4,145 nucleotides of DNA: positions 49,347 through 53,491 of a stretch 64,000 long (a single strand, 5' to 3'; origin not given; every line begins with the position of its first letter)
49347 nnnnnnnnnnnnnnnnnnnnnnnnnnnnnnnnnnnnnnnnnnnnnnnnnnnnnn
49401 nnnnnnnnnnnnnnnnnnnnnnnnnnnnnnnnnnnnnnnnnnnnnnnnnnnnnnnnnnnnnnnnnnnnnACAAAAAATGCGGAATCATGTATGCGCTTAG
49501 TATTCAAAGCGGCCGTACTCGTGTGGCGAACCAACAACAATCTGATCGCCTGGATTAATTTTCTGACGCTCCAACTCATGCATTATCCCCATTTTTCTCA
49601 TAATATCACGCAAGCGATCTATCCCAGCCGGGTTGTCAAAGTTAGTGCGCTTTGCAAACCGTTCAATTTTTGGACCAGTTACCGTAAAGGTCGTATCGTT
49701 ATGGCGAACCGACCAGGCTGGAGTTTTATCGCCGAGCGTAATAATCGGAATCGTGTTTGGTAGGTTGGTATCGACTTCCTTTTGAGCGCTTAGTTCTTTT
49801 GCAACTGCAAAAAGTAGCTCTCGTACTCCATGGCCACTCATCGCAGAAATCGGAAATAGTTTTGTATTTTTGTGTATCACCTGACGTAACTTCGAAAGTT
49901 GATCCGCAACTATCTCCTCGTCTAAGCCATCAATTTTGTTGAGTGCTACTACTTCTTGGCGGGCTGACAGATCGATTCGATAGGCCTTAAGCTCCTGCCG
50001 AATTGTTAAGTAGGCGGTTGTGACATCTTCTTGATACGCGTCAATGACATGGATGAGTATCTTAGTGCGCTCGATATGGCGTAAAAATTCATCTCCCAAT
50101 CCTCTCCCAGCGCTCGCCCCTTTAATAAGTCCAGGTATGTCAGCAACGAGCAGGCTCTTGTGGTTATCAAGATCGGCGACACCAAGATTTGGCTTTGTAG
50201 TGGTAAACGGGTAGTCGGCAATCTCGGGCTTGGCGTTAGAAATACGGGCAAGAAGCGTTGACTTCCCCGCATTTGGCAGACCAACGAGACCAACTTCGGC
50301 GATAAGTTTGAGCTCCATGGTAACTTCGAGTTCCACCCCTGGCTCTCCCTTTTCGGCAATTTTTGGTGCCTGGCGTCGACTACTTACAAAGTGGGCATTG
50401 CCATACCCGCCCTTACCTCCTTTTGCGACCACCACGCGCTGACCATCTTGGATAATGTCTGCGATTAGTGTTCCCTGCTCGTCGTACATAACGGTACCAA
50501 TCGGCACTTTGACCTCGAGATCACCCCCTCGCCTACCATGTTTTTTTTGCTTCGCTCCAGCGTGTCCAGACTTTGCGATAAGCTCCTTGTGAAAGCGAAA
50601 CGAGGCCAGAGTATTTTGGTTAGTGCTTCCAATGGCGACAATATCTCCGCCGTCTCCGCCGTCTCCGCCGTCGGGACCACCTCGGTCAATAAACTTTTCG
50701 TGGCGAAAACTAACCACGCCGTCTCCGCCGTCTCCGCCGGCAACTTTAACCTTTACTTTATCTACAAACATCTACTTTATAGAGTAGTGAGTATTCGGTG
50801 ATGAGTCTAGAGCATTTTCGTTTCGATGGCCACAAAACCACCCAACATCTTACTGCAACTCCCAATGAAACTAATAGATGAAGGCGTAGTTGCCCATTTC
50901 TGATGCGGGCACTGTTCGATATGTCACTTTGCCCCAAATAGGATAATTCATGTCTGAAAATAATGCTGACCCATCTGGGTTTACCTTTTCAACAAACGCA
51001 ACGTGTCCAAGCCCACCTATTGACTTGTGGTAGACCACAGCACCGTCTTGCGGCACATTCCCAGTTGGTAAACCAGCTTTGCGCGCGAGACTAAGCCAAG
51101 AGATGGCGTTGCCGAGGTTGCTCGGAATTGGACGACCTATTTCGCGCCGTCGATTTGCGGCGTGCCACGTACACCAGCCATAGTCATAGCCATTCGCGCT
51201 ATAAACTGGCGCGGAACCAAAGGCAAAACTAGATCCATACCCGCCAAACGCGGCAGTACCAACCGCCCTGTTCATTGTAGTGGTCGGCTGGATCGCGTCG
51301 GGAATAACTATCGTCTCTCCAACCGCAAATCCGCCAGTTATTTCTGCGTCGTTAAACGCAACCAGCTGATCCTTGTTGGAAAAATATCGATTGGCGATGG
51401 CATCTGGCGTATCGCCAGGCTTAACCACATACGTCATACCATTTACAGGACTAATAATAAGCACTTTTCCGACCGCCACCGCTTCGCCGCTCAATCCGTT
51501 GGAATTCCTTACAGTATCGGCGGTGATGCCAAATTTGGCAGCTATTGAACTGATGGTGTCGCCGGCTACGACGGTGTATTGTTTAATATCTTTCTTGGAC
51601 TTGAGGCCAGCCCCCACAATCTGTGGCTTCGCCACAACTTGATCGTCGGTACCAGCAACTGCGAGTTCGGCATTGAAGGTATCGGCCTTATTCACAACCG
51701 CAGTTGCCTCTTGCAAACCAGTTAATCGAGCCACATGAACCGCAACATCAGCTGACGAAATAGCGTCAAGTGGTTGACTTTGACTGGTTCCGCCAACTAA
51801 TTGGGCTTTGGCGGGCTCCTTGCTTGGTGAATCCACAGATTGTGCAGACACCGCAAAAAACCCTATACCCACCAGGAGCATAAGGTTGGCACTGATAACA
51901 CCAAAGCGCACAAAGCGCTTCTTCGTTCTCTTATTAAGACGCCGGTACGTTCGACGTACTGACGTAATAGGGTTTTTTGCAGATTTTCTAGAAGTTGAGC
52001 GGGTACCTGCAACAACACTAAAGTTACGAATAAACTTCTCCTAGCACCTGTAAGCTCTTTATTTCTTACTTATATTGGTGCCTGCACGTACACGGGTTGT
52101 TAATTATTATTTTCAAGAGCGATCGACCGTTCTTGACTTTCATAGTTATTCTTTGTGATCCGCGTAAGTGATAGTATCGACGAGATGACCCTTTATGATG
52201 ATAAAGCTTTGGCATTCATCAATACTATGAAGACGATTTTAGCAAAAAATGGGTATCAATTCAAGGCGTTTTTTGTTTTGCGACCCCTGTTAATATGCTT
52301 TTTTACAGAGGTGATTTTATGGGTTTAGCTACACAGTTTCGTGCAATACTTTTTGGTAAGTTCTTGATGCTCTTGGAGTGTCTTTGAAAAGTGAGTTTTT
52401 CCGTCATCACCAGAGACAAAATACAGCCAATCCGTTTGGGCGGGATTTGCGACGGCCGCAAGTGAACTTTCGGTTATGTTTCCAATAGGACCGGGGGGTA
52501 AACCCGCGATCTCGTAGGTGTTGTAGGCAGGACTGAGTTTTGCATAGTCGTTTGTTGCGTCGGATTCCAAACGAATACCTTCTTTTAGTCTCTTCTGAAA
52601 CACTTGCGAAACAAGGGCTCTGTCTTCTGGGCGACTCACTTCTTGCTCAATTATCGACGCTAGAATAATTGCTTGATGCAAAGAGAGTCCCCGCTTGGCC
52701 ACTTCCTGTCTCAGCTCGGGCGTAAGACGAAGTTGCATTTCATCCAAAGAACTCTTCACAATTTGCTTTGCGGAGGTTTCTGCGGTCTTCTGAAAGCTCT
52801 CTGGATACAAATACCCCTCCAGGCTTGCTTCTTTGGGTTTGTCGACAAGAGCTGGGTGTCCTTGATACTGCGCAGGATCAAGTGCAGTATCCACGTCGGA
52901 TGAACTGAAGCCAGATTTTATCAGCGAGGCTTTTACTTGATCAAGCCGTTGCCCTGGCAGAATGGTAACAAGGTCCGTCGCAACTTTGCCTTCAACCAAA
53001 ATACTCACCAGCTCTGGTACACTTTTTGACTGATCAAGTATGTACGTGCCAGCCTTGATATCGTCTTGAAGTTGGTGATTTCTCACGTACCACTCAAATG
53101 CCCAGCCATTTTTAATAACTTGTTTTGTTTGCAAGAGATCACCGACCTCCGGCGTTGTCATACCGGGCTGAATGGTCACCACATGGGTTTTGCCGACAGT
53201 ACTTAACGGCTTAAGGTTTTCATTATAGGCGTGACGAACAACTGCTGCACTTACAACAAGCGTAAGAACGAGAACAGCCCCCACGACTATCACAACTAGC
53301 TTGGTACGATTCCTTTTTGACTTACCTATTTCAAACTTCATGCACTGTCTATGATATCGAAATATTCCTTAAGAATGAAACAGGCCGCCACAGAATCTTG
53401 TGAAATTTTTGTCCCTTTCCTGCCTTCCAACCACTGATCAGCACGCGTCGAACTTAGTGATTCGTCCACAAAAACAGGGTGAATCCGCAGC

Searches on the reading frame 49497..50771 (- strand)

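Call 74: search_protein_families(library=pfam, proteins=[window:49497-50771:-], max_evalue=0.00001)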
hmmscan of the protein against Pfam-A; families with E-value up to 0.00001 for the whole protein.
window:49497-50771:- (424 aa): 5 families
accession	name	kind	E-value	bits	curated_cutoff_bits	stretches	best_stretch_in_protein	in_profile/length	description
PF01018.28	GTP1_OBG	-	1.1e-53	181.4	27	1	3-156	1-155/155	GTP1/OBG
PF01926.29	MMR_HSR1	-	1e-24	87.2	21.9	1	159-279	1-113/113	50S ribosome-binding GTPase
PF09269.16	DUF1967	-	8.5e-16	58.2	27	1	356-415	4-65/70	Domain of unknown function (DUF1967)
PF02421.24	FeoB_N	-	1.3e-12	48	27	1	159-320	2-153/156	Ferrous iron transport protein B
PF00009.33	GTP_EFTU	-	1.7e-06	28.2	26.5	0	236-327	93-186/188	Elongation factor Tu GTP binding domain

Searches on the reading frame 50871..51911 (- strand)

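Call 74: search_protein_families(library=pfam, proteins=[window:50871-51911:-], max_evalue=0.00001)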
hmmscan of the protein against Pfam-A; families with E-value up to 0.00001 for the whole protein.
window:50871-51911:- (346 aa): 3 families
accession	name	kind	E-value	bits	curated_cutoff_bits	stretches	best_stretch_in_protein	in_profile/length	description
PF01476.26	LysM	-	2.3e-19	69.5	20.9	1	112-153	1-42/43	LysM domain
PF05257.22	CHAP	-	3e-15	56.9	26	1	239-322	3-81/81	CHAP domain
PF23473.1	LysM3_LYK4_5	-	2e-09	37.8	29.3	0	112-143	5-36/48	LYK4/5 LysM3 domain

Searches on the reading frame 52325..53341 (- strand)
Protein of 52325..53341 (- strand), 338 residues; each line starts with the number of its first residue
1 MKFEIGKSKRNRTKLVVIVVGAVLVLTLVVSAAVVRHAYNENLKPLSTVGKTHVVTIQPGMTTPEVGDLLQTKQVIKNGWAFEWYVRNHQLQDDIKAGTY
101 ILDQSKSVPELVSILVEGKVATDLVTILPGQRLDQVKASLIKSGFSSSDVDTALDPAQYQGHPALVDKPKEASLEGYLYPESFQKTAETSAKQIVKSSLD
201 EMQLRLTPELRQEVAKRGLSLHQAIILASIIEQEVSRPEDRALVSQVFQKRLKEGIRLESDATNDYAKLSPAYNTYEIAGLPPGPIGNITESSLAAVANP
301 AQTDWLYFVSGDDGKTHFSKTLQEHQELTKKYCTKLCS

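Call 74: search_protein_families(library=pfam, proteins=[window:52325-53341:-], max_evalue=0.00001)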
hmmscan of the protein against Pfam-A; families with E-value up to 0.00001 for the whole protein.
window:52325-53341:- (338 aa): 1 family
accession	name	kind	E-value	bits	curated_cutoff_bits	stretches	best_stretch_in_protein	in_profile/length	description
PF02618.21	YceG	-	1.3e-69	235.2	32.4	1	55-330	1-274/275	YceG-like family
